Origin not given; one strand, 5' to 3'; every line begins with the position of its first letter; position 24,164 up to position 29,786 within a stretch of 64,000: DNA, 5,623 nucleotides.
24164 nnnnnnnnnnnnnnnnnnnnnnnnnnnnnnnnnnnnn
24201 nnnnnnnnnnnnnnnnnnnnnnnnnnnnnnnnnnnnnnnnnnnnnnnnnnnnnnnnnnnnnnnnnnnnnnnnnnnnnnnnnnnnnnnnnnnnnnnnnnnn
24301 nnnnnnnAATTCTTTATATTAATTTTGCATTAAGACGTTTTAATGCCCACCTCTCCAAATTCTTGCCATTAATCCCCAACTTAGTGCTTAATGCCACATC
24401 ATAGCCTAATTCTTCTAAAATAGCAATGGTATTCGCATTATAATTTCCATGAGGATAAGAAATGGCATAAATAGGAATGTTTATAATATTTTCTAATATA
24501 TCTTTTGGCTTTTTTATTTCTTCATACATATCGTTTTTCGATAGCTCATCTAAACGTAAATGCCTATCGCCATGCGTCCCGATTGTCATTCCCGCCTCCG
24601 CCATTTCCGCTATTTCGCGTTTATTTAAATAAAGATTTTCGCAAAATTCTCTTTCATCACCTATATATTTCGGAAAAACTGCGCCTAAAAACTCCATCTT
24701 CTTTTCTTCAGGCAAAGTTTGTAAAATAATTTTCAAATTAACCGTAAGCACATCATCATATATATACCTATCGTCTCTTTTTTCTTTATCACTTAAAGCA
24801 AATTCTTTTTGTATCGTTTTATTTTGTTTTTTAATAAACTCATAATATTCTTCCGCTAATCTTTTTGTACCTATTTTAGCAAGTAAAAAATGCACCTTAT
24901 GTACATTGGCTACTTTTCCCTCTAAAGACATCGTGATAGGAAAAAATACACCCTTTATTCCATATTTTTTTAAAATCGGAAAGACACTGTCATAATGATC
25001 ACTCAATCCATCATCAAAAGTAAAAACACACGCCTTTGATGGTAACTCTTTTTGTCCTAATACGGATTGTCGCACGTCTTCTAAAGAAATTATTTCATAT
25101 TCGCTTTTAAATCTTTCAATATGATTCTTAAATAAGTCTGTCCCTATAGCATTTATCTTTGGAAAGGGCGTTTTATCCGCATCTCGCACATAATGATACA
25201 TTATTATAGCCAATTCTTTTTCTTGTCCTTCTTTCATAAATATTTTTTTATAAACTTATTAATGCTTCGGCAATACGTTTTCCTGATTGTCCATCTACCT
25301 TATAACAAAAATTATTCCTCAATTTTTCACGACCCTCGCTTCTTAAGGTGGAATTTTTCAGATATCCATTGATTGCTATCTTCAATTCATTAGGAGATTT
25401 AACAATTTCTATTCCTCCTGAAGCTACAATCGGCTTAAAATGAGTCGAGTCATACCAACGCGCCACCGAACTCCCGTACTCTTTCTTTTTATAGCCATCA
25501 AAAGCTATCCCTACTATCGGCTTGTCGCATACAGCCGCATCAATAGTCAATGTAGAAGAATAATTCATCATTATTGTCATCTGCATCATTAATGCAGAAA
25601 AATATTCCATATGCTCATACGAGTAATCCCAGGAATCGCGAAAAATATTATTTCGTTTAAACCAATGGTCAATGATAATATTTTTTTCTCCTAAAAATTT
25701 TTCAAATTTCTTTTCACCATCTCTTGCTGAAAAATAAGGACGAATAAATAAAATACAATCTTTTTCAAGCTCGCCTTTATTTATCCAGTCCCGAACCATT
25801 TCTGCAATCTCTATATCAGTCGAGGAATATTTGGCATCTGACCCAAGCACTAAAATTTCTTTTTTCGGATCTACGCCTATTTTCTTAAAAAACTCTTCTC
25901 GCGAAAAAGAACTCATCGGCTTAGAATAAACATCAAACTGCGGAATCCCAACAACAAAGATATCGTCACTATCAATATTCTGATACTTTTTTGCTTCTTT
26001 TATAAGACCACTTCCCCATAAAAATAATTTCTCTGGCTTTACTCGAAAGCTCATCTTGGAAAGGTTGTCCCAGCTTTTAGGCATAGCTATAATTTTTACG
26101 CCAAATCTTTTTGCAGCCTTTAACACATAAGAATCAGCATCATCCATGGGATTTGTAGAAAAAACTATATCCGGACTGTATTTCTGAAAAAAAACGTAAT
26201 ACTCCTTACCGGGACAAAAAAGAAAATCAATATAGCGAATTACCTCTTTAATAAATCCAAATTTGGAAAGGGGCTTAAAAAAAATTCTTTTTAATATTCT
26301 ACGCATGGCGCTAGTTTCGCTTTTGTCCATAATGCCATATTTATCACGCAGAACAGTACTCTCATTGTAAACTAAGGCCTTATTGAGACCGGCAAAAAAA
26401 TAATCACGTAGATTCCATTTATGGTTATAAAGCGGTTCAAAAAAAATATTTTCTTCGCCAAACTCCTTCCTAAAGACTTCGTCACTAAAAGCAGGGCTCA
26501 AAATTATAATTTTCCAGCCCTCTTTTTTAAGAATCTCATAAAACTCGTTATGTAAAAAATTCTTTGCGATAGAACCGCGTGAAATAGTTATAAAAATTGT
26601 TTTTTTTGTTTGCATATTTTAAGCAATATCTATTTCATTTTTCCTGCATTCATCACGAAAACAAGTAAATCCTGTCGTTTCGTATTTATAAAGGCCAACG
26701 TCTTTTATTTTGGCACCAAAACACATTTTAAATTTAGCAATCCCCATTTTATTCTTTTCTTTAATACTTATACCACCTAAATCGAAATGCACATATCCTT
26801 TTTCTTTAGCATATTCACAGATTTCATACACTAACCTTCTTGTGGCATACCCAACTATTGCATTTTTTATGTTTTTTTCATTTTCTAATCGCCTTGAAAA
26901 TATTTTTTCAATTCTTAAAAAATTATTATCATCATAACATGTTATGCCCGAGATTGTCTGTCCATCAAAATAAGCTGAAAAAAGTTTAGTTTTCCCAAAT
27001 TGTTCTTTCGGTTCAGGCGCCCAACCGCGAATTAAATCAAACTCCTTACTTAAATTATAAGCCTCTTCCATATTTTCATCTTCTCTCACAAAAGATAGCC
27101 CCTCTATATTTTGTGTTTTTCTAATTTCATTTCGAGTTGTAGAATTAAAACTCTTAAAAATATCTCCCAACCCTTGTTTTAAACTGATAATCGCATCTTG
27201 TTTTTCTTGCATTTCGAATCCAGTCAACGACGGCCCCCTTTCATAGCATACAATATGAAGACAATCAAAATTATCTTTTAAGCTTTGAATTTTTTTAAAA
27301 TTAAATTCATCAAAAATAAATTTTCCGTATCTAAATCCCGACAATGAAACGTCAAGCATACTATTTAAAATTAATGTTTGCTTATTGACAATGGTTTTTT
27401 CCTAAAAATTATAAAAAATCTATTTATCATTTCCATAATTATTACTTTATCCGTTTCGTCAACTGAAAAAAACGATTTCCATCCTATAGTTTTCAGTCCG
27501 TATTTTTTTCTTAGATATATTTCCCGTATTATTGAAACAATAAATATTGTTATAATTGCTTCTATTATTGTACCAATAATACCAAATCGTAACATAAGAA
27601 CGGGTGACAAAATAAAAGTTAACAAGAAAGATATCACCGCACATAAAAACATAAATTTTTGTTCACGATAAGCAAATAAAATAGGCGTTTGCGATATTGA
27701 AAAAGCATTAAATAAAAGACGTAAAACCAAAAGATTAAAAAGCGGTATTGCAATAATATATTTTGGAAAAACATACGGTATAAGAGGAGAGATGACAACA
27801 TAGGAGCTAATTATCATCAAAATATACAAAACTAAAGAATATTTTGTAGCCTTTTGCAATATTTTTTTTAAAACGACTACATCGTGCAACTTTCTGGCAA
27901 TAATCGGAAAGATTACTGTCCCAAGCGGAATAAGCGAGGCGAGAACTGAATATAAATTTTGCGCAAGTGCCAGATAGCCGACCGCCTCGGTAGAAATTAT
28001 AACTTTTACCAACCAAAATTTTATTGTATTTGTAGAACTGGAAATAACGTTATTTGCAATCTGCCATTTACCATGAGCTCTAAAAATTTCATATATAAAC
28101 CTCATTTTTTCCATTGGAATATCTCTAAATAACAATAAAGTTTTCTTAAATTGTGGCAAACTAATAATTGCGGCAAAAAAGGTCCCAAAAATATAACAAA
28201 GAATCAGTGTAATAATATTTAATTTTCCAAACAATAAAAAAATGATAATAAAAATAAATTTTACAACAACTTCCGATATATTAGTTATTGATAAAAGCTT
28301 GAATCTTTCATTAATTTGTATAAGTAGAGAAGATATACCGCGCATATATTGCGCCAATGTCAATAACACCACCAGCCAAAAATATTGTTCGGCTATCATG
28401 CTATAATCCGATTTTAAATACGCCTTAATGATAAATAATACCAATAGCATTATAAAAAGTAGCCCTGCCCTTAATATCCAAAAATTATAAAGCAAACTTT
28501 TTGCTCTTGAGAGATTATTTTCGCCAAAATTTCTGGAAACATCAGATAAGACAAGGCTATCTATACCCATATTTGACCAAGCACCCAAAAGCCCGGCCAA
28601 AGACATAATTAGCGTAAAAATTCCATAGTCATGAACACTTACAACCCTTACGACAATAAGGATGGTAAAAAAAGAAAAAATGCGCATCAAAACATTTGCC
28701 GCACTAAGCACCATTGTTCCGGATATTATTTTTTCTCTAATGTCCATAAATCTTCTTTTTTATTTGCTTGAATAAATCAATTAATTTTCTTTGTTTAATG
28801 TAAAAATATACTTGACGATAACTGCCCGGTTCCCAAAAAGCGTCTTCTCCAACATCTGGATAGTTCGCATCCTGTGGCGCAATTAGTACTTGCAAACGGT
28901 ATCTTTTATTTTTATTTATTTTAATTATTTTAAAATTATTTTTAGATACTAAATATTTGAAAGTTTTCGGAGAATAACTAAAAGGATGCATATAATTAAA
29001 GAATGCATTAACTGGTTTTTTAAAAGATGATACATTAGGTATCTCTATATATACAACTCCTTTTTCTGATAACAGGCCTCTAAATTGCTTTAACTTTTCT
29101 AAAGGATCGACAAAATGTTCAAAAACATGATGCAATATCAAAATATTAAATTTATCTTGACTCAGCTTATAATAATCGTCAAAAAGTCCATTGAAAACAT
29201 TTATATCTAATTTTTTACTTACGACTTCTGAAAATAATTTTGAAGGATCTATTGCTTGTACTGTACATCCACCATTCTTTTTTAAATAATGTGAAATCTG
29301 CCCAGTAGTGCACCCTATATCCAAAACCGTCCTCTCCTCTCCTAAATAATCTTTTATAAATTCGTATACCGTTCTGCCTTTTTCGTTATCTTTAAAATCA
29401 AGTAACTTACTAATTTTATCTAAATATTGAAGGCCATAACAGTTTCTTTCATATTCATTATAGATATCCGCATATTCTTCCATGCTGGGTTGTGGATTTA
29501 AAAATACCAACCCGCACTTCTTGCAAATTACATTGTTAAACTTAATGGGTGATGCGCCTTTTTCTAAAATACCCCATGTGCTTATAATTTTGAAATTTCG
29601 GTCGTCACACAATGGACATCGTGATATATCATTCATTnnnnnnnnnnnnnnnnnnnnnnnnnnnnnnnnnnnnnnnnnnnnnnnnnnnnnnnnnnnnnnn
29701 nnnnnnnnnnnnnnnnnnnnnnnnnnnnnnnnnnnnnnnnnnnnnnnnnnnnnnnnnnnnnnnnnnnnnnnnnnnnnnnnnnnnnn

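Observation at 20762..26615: Phosphodiester-substituent toolkit embedded in the island (2x TagF-like, NTP-transferase + HAD phosphatase, CE4 deacetylase; CDP-alcohol phosphotransferase at 49209-49943)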

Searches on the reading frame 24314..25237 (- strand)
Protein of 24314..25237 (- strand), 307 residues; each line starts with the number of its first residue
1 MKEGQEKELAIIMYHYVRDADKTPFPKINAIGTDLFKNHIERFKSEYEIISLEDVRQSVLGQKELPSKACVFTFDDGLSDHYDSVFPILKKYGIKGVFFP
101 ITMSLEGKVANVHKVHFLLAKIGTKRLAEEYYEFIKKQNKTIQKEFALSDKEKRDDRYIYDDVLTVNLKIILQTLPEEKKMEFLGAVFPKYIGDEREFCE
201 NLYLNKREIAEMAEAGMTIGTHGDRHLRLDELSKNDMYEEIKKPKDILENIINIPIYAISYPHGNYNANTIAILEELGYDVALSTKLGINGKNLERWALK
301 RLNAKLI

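Call 4: search_protein_families(library=pfam, proteins=[window:24314-25237:-], max_evalue=0.01)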
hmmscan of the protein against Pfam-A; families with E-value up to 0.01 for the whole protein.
window:24314-25237:- (307 aa): 1 family
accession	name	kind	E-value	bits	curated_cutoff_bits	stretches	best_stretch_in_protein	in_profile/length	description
PF01522.26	Polysacc_deac_1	-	6.3e-26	91.2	23.1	2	160-281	13-123/124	Polysaccharide deacetylase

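Call 6: search_protein_families(library=ncbifam, proteins=[window:24314-25237:-], max_evalue=0.01)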
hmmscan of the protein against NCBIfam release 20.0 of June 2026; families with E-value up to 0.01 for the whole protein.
window:24314-25237:- (307 aa): 11 families
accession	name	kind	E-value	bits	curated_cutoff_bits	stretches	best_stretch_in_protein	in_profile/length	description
TIGR03938.2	deacetyl_PgaB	equivalog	7.1e-26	90.6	321.9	2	8-106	2-102/621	poly-beta-1,6-N-acetyl-D-glucosamine N-deacetylase PgaB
NF011177.0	PRK14582.1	equivalog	5.6e-17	61.3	923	1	8-105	48-144/671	poly-beta-1,6-N-acetyl-D-glucosamine N-deacetylase PgaB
TIGR02764.1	spore_ybaN_pdaB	equivalog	1.2e-15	57.8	237.4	1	209-281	51-123/191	polysaccharide deacetylase family sporulation protein PdaB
NF011176.0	PRK14581.1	equivalog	4.1e-11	41.7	1091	1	6-118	46-155/673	poly-beta-1,6-N-acetyl-D-glucosamine N-deacetylase PgaB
TIGR02873.1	spore_ylxY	hypoth_equivalog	2.5e-08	33.5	391.5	1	207-293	127-214/268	probable sporulation protein, polysaccharide deacetylase family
TIGR03933.1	PIA_icaB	equivalog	3.9e-08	33.1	248.35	1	61-120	65-122/245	intercellular adhesin biosynthesis polysaccharide N-deacetylase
TIGR02884.1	spore_pdaA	equivalog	2.9e-07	30.4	298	1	208-280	81-154/224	delta-lactam-biosynthetic de-N-acetylase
TIGR03006.1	pepcterm_polyde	equivalog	8.9e-06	25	276.2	1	209-281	66-141/272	XrtA system polysaccharide deacetylase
NF045821.1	PgAcgDacpgdA1_Bac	equivalog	4.4e-05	22.5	400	0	210-271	134-195/282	peptidoglycan-N-acetylglucosamine deacetylase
NF045822.1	PgAcgDacpgdA2_Bac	equivalog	0.00053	19.4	400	0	68-105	70-107/274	peptidoglycan-N-acetylglucosamine deacetylase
NF050820.1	PolSacchBiosHfsH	equivalog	0.0012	18.5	400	0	203-275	80-152/249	oligosaccharide deacetylase HfsH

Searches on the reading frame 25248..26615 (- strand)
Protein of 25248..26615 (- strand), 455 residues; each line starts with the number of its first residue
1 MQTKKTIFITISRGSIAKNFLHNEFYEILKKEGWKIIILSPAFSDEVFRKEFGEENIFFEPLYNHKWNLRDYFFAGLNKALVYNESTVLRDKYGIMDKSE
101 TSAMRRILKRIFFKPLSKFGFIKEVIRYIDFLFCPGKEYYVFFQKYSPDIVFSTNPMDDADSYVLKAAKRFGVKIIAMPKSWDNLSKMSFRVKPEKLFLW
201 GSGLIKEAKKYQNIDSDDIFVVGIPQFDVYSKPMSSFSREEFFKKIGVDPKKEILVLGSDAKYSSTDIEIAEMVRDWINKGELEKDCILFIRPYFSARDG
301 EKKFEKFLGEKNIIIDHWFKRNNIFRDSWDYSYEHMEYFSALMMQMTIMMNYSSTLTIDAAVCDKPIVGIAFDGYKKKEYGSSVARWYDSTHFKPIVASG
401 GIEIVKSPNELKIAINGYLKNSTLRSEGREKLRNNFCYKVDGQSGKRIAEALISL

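Call 4: search_protein_families(library=pfam, proteins=[window:25248-26615:-], max_evalue=0.01)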
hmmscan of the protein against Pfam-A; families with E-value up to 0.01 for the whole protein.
window:25248-26615:- (455 aa): 1 family
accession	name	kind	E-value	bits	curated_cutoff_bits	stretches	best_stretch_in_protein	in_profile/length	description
PF04464.20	Glyphos_transf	-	8.2e-06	25.4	22.1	1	210-452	151-365/367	CDP-Glycerol:Poly(glycerophosphate) glycerophosphotransferase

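Call 6: search_protein_families(library=ncbifam, proteins=[window:25248-26615:-], max_evalue=0.01)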
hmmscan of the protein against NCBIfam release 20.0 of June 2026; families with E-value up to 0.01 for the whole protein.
window:25248-26615:- (455 aa): 2 families
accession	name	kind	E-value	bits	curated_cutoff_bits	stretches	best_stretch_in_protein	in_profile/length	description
NF046086.1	BFO_1060_trans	domain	1.7e-15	57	200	1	135-284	35-194/365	BFO_1060 family glycosyltransferase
TIGR04396.2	surf_polysacc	subfamily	4.1e-08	32.8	125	1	138-256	36-162/427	surface carbohydrate biosynthesis protein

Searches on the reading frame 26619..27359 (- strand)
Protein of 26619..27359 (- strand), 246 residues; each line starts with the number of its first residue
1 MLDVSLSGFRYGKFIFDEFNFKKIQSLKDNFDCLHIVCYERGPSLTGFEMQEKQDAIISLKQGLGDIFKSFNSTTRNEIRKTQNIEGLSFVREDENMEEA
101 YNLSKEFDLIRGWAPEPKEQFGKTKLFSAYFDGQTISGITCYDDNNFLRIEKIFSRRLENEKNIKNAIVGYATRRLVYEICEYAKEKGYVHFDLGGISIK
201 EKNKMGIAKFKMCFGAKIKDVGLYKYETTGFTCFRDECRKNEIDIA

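Call 4: search_protein_families(library=pfam, proteins=[window:26619-27359:-], max_evalue=0.01)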
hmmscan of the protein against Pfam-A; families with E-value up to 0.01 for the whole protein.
window:26619-27359:- (246 aa): 1 family
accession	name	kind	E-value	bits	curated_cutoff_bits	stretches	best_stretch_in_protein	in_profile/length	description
PF02388.22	FemAB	-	4.4e-06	26.2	24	1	171-220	335-384/406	FemAB family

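Call 6: search_protein_families(library=ncbifam, proteins=[window:26619-27359:-], max_evalue=0.01)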
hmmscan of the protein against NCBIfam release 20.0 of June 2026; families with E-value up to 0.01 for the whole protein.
window:26619-27359:- (246 aa): 1 family
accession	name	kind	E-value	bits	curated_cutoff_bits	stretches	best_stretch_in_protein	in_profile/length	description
NF002074.0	PRK00913.1-4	equivalog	0.0052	15.7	415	1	190-218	269-297/496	leucyl aminopeptidase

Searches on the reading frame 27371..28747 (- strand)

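Call 4: search_protein_families(library=pfam, proteins=[window:27371-28747:-], max_evalue=0.01)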
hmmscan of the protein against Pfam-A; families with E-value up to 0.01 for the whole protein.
window:27371-28747:- (458 aa): 2 families
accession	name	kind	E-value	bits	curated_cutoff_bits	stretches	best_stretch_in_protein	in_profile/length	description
PF01943.22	Polysacc_synt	-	2.6e-18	66.9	28.2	1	9-285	3-272/274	Polysaccharide biosynthesis protein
PF13440.11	Polysacc_synt_3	-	2.3e-10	40.6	23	1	31-327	1-284/293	Polysaccharide biosynthesis protein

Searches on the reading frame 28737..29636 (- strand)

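Call 4: search_protein_families(library=pfam, proteins=[window:28737-29636:-], max_evalue=0.01)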
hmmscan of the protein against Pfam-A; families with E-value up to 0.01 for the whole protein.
window:28737-29636:- (299 aa): 8 families
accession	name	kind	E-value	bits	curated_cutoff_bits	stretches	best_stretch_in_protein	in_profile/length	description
PF13489.12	Methyltransf_23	-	1.4e-16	61.1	27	1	93-239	15-163/164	Methyltransferase domain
PF08241.18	Methyltransf_11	-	3.5e-10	40.8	21.2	1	105-197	1-95/95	Methyltransferase domain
PF08242.18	Methyltransf_12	-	3.5e-09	37.7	30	1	105-195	1-98/98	Methyltransferase domain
PF13649.12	Methyltransf_25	-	9.3e-09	36.3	27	1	104-193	1-97/97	Methyltransferase domain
PF13847.12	Methyltransf_31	-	3.5e-07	30.4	27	1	101-216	4-129/145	Methyltransferase domain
PF08003.17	Methyltransf_9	-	0.00034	20.1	23.8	1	100-199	115-219/315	Protein of unknown function (DUF1698)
PF01728.25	FtsJ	-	0.00073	19.9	24.1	1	98-133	19-55/181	FtsJ-like methyltransferase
PF07021.18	MetW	-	0.00074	19.6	21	1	90-185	3-98/193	Methionine biosynthesis protein MetW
